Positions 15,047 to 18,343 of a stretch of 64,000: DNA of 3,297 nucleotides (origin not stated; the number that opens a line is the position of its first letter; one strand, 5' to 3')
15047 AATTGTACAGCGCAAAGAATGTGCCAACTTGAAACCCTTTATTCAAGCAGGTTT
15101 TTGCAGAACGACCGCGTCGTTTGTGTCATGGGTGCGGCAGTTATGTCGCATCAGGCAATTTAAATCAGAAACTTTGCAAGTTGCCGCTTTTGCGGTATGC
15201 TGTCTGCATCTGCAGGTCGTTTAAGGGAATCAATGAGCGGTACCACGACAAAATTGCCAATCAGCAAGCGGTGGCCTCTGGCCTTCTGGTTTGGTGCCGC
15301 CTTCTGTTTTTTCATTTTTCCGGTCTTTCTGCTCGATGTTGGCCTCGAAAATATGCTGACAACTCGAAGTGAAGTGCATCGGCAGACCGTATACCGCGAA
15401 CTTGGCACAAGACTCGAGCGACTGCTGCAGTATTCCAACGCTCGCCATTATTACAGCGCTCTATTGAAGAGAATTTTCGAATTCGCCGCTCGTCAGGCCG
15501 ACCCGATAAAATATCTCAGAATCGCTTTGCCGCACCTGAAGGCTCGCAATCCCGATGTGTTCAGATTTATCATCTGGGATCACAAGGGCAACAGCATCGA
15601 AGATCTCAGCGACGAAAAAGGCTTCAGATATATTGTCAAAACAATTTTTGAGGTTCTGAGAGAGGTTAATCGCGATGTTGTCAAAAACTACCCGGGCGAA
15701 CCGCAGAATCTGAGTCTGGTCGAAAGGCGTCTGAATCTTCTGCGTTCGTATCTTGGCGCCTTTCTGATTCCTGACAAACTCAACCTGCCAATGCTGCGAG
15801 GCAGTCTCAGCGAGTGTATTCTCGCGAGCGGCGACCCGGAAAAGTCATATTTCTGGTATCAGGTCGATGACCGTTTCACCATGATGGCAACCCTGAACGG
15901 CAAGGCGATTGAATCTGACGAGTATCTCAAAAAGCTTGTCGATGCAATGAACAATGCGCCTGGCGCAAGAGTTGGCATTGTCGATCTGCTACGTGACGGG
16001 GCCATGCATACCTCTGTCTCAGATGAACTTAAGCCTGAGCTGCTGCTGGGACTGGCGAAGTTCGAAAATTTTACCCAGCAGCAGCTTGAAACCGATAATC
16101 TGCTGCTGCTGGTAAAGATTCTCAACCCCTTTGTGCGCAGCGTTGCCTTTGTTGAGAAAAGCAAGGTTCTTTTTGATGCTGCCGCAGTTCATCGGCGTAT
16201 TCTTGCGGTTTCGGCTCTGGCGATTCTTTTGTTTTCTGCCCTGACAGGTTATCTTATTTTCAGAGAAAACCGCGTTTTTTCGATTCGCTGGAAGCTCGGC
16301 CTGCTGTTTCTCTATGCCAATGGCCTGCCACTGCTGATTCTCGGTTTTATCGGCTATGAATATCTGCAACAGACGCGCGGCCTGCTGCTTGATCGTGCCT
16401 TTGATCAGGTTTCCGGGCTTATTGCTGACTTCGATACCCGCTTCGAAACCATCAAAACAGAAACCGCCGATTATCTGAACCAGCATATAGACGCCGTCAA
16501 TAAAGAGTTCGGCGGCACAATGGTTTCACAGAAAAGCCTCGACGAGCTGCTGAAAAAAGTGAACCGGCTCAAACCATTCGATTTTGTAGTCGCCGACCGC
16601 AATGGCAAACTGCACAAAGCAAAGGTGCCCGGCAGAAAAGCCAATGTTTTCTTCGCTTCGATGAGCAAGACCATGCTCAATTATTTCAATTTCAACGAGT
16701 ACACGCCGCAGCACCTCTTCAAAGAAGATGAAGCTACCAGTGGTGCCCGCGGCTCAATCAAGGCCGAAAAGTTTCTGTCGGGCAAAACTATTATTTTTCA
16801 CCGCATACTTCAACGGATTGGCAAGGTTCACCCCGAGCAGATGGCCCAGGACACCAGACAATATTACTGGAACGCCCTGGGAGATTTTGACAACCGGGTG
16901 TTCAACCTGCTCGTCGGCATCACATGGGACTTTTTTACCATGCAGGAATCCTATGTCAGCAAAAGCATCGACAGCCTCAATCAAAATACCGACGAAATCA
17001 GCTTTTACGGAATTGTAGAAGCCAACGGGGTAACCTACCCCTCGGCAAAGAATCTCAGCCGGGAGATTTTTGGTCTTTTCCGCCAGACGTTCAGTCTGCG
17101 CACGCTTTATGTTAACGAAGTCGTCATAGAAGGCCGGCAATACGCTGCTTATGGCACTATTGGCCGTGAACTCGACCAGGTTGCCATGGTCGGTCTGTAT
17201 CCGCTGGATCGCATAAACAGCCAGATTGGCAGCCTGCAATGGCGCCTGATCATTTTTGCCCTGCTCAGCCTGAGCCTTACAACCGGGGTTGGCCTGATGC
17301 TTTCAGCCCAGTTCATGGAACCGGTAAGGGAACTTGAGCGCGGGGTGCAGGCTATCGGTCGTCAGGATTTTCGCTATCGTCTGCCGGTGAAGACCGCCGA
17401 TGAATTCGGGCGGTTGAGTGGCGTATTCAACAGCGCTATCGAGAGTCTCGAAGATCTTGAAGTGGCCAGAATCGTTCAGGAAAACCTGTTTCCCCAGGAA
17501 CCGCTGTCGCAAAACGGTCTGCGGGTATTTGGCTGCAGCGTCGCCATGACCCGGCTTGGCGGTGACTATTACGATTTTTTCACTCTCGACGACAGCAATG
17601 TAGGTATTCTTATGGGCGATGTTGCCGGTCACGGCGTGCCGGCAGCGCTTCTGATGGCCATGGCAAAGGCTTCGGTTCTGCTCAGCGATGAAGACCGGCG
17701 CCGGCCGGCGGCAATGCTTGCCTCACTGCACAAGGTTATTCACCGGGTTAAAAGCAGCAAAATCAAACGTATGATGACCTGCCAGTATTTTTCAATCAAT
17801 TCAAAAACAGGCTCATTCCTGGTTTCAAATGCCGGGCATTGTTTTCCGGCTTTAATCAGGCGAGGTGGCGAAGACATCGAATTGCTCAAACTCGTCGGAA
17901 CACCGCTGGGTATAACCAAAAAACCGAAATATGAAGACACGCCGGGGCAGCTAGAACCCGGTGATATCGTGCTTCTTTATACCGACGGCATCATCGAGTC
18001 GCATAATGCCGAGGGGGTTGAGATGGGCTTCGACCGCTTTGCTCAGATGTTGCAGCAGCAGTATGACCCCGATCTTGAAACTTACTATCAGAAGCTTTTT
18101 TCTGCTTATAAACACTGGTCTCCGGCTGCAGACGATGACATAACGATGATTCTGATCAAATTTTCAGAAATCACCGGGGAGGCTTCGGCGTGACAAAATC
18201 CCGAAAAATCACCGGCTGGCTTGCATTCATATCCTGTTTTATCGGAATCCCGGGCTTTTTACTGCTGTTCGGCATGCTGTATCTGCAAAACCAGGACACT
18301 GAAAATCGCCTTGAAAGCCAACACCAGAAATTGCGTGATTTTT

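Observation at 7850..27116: Triplicated pair of giant 4TM-HAMP-PP2C sensor phosphatases in strict A-B-A-B-A-B alternation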

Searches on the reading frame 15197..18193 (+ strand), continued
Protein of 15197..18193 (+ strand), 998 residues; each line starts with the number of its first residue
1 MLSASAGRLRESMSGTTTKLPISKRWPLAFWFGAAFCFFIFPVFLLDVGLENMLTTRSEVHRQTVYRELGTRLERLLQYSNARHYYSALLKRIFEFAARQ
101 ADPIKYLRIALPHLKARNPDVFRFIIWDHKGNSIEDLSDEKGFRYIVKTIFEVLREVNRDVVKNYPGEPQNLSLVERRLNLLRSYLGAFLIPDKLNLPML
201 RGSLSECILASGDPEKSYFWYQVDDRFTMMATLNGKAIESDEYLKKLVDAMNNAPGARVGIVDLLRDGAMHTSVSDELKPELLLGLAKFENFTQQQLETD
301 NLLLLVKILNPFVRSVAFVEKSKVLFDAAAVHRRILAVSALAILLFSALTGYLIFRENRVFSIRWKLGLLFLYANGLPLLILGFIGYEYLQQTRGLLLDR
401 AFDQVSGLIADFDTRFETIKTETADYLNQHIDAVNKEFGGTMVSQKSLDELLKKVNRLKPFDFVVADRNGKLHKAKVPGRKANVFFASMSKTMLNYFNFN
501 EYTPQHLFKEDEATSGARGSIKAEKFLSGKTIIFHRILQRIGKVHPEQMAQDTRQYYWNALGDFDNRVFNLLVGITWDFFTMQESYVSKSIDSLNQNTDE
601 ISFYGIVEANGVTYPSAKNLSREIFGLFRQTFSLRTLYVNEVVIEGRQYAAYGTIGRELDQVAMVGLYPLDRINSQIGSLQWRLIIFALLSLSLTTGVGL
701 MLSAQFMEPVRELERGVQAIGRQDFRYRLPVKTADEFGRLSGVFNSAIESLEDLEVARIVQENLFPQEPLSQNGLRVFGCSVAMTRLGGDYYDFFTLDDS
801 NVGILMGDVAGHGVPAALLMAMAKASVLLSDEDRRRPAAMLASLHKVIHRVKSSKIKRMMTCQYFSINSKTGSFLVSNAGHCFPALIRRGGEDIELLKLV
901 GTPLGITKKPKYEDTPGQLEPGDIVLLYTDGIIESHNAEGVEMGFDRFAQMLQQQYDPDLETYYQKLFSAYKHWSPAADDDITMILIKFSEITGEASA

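Call 94: search_protein_families(library=pfam, proteins=[L010:18104-21130:-, L010:17594-17950:-, L010:16788-17549:-, L010:15859-16788:-, L017:17190-19625:-, L017:16733-17086:-, L017:15860-16642:-, L019:7444-9972:+, L019:6763-7155:-, L019:5929-6609:-], max_evalue=0.001)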
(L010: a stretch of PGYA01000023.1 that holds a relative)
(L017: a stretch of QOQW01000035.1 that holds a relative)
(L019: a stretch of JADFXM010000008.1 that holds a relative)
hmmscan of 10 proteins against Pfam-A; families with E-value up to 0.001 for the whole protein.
L010:18104-21130:- (1009 aa): 1 family
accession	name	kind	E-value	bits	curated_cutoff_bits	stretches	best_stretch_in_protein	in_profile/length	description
PF03415.19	Peptidase_C11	-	8.8e-49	167.4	25.8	1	294-783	2-358/359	Clostripain family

L010:17594-17950:- (119 aa): 0 families

L010:16788-17549:- (254 aa): 1 family
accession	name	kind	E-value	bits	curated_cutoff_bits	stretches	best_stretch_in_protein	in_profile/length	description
PF06940.17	DUF1287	-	0.00036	20.8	25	0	196-223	105-131/163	Domain of unknown function (DUF1287)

L010:15859-16788:- (310 aa): 0 families

L017:17190-19625:- (812 aa): 2 families
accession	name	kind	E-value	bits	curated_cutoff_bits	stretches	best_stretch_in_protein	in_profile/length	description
PF13646.12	HEAT_2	-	8.1e-22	77.7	27.7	4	145-222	5-83/88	HEAT repeats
PF02985.28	HEAT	-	1.1e-05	25.7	23.5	0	142-167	2-27/31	HEAT repeat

L017:16733-17086:- (118 aa): 1 family
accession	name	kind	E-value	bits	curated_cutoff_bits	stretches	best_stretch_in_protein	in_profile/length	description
PF01740.26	STAS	-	1.4e-09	38.1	22.6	1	7-110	3-106/106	STAS domain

L017:15860-16642:- (261 aa): 2 families
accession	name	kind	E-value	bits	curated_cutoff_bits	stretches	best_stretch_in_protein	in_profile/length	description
PF00669.25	Flagellin_N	-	1.4e-32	113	26.6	1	9-138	9-138/139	Bacterial flagellin N-terminal helical region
PF00700.27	Flagellin_C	-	1.8e-09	38.2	23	1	177-260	3-86/86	Bacterial flagellin C-terminal helical region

L019:7444-9972:+ (843 aa): 1 family
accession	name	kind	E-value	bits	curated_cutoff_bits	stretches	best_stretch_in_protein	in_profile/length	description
PF13646.12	HEAT_2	-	3.2e-12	47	27.7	1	141-219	3-82/88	HEAT repeats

L019:6763-7155:- (131 aa): 1 family
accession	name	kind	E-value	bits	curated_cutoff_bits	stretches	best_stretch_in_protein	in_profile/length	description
PF01740.26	STAS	-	1.8e-07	31.3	22.6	1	26-123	9-106/106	STAS domain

L019:5929-6609:- (227 aa): 0 families

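Call 96: search_protein_families(library=pfam, proteins=[L019:7444-9972:+, L017:17190-19625:-, L034:1211-3337:-, L032:13041-15329:+, L032:9483-9983:+, L032:9509-9832:-, L010:17594-17950:-, L027:10919-11272:+, L034:824-1168:-], max_evalue=0.5)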
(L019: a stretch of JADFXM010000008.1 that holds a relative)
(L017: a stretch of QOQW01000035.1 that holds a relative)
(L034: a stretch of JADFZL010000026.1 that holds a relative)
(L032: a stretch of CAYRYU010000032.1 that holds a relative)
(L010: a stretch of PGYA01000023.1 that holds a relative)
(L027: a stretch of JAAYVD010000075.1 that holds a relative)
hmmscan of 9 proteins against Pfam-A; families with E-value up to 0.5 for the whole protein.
L019:7444-9972:+ (843 aa): 5 families
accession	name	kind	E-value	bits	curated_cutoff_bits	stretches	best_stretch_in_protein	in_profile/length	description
PF13646.12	HEAT_2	-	3.2e-12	47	27.7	2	141-219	3-82/88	HEAT repeats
PF07076.17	DUF1344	-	0.059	13.6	23.1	1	777-822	4-47/60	Protein of unknown function (DUF1344)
PF03563.18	Bunya_G2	-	0.17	11.5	25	1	569-686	29-138/281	Bunyavirus glycoprotein G2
PF13299.11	CPSF100_C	-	0.28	11.8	24.1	0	376-483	15-115/163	Cleavage and polyadenylation factor 2 C-terminal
PF20566.3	Eap1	-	0.35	10.3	28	0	395-459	293-356/751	eIF4E-associated protein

L017:17190-19625:- (812 aa): 4 families
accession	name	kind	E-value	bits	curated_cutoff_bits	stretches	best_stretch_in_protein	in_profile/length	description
PF13646.12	HEAT_2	-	8.1e-22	77.7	27.7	5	145-222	5-83/88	HEAT repeats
PF02985.28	HEAT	-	1.1e-05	25.7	23.5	0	142-167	2-27/31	HEAT repeat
PF13513.12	HEAT_EZ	-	0.16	13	27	0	500-532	21-52/55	HEAT-like repeat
PF00514.29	Arm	-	0.17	12.4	20.6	0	142-165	14-37/41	Armadillo/beta-catenin-like repeat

L034:1211-3337:- (709 aa): 4 families
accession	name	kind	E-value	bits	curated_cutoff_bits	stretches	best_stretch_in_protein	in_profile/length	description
PF13646.12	HEAT_2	-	8.2e-11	42.5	27.7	2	152-228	6-84/88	HEAT repeats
PF11004.14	Kdo_hydroxy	-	0.01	15.5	25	1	273-365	149-247/275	3-deoxy-D-manno-oct-2-ulosonic acid (Kdo) hydroxylase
PF03197.19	FRD2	-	0.14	13.3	29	1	383-441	24-80/96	Bacteriophage FRD2 protein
PF20840.3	DUF5382_N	-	0.18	12.5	27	1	327-399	8-79/132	Family of unknown function (DUF5382) N-terminal domain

L032:13041-15329:+ (763 aa): 4 families
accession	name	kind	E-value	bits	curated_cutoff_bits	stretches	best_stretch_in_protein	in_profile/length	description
PF13646.12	HEAT_2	-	1.8e-11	44.6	27.7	2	452-526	10-85/88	HEAT repeats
PF02985.28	HEAT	-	0.0055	17.3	23.5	0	506-528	2-24/31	HEAT repeat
PF13513.12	HEAT_EZ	-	0.24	12.4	27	0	504-528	28-52/55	HEAT-like repeat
PF02913.24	FAD-oxidase_C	-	0.32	11.1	21.2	0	435-504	7-74/248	FAD linked oxidases, C-terminal domain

L032:9483-9983:+ (167 aa): 0 families

L032:9509-9832:- (108 aa): 2 families
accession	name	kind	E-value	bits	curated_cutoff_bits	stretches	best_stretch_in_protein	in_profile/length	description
PF01740.26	STAS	-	1.3e-08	35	22.6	1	2-96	2-96/106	STAS domain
PF13466.11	STAS_2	-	0.0052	17.4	29.2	1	13-66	1-53/80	STAS domain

L010:17594-17950:- (119 aa): 3 families
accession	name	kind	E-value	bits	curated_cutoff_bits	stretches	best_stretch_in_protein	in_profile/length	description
PF02234.24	CDI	-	0.023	15.2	25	1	29-52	13-36/49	Cyclin-dependent kinase inhibitor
PF00710.25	Asparaginase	-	0.026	14.5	22.5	1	28-97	28-99/193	Asparaginase, N-terminal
PF13466.11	STAS_2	-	0.03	15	29.2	1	20-67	4-50/80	STAS domain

L027:10919-11272:+ (118 aa): 1 family
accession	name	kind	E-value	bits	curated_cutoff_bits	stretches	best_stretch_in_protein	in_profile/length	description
PF11081.13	Adeno_L433K_22K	-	0.064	13.8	19.2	1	12-87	21-103/168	Adenovirus L4-33K/L4-22K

L034:824-1168:- (115 aa): 1 family
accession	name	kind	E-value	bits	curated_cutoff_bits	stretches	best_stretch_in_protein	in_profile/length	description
PF01740.26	STAS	-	4e-05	23.8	22.6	1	7-110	2-105/106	STAS domain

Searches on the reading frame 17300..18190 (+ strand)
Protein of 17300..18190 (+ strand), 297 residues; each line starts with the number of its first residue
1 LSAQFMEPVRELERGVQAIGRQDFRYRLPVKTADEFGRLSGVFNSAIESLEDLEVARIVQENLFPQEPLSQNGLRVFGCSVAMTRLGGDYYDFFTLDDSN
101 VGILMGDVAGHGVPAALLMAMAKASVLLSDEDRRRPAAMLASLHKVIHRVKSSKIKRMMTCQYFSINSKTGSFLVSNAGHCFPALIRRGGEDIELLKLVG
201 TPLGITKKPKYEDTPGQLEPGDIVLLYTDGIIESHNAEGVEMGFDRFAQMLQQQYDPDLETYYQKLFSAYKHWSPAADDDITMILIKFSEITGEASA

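Call 71: search_solved_structures(query=window:17300-18190:+, max_evalue=0.001)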
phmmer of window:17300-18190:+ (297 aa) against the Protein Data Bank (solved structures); distinct sequences matched with E-value up to 0.001: 5.
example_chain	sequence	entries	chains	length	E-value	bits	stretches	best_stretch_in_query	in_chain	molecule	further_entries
3eq2_A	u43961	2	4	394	4.8e-13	52.3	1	50-233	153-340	Probable two-component response regulator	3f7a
3es2_A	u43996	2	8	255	5e-13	52.2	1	51-233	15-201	Probable two-component response regulator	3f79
6k4e_A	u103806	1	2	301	4.6e-12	49.1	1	51-288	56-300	Putative serine phosphatase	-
3ke6_A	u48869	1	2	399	1.1e-09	41.3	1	83-235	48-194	Protein Rv1364c/MT1410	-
3pu9_A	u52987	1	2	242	5.7e-06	29.1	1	84-288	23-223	Protein serine/threonine phosphatase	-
